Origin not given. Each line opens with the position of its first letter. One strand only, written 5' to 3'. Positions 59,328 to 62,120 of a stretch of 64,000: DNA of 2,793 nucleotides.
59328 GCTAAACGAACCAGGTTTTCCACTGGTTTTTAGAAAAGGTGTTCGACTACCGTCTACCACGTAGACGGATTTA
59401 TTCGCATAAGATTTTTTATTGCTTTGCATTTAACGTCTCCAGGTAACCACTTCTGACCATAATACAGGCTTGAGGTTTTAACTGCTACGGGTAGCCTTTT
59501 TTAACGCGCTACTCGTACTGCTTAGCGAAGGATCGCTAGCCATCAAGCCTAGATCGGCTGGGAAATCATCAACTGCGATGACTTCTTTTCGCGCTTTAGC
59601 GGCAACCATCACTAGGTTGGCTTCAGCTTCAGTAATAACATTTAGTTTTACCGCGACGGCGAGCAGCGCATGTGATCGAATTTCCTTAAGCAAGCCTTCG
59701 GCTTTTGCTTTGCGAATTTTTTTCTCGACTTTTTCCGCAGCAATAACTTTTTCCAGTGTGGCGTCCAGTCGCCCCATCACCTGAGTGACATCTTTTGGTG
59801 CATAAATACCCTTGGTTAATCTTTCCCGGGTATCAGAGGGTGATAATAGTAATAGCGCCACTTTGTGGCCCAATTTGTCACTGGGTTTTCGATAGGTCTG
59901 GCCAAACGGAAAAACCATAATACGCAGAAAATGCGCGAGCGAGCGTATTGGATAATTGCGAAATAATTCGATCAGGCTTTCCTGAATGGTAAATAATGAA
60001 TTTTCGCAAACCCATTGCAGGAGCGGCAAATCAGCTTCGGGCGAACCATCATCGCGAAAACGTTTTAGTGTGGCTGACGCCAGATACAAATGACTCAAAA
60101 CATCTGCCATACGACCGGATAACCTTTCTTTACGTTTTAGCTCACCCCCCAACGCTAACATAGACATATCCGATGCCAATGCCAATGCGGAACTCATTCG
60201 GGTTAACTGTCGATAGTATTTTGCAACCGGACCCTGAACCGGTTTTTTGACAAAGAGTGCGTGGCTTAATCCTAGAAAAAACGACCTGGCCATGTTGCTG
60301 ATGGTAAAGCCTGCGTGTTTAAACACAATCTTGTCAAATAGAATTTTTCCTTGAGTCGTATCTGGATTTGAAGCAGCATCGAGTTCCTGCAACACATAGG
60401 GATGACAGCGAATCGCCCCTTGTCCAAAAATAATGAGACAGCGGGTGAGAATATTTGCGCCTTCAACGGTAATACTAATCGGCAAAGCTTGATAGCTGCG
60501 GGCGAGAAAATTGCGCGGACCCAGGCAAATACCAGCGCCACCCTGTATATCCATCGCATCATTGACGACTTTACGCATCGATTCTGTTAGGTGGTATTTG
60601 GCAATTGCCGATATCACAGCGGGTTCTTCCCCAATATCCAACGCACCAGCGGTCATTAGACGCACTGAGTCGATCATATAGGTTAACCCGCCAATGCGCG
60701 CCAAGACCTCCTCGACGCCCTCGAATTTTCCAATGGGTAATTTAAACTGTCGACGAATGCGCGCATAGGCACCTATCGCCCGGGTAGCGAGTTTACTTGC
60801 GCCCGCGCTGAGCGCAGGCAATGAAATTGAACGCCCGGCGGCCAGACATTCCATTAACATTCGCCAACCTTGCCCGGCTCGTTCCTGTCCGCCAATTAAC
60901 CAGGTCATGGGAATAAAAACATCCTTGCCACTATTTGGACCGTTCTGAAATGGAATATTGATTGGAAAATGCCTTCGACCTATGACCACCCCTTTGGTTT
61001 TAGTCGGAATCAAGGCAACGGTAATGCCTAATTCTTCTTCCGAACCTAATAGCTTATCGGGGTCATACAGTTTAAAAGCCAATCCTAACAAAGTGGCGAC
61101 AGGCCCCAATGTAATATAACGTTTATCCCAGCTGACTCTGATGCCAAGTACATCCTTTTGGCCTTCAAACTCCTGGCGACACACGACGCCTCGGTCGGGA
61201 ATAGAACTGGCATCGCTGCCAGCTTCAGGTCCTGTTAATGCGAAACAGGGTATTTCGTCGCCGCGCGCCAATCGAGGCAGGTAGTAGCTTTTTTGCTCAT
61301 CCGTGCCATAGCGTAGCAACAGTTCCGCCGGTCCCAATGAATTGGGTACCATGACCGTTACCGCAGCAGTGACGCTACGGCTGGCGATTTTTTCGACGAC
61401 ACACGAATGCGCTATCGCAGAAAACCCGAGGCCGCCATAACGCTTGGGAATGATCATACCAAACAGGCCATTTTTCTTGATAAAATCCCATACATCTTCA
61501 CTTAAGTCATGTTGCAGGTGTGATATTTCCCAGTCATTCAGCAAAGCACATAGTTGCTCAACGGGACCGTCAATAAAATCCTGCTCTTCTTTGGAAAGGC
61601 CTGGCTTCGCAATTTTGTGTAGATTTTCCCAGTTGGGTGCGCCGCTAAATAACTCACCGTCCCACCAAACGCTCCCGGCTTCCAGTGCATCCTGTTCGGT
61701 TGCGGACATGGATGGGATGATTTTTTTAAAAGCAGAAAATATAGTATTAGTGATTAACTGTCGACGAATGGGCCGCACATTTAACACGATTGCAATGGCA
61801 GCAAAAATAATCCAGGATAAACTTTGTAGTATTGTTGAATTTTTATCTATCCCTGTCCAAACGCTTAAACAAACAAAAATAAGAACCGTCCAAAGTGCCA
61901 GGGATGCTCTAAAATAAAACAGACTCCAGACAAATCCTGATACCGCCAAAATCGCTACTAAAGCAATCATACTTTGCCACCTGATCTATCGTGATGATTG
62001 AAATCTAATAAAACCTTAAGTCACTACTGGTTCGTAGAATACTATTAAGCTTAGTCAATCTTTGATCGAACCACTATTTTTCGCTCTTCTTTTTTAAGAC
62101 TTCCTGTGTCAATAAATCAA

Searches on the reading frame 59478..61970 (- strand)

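Call 62: search_protein_families(library=pfam, proteins=[window:59478-61970:-], max_evalue=0.00001)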
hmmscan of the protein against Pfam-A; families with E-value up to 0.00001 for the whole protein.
window:59478-61970:- (830 aa): 4 families
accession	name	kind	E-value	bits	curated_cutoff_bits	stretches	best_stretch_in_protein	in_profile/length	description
PF09317.16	ACDH_C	-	4.4e-111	371.5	25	1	520-803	1-284/284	Acyl-CoA dehydrogenase, C-terminal, bacterial type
PF02771.21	Acyl-CoA_dh_N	-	6.6e-20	72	22.9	1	145-238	24-113/113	Acyl-CoA dehydrogenase, N-terminal domain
PF00441.29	Acyl-CoA_dh_1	-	6.1e-14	52.8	22.4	1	366-506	1-138/150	Acyl-CoA dehydrogenase, C-terminal domain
PF02770.24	Acyl-CoA_dh_M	-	1.6e-06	28.7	33.3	1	242-333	1-78/97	Acyl-CoA dehydrogenase, middle domain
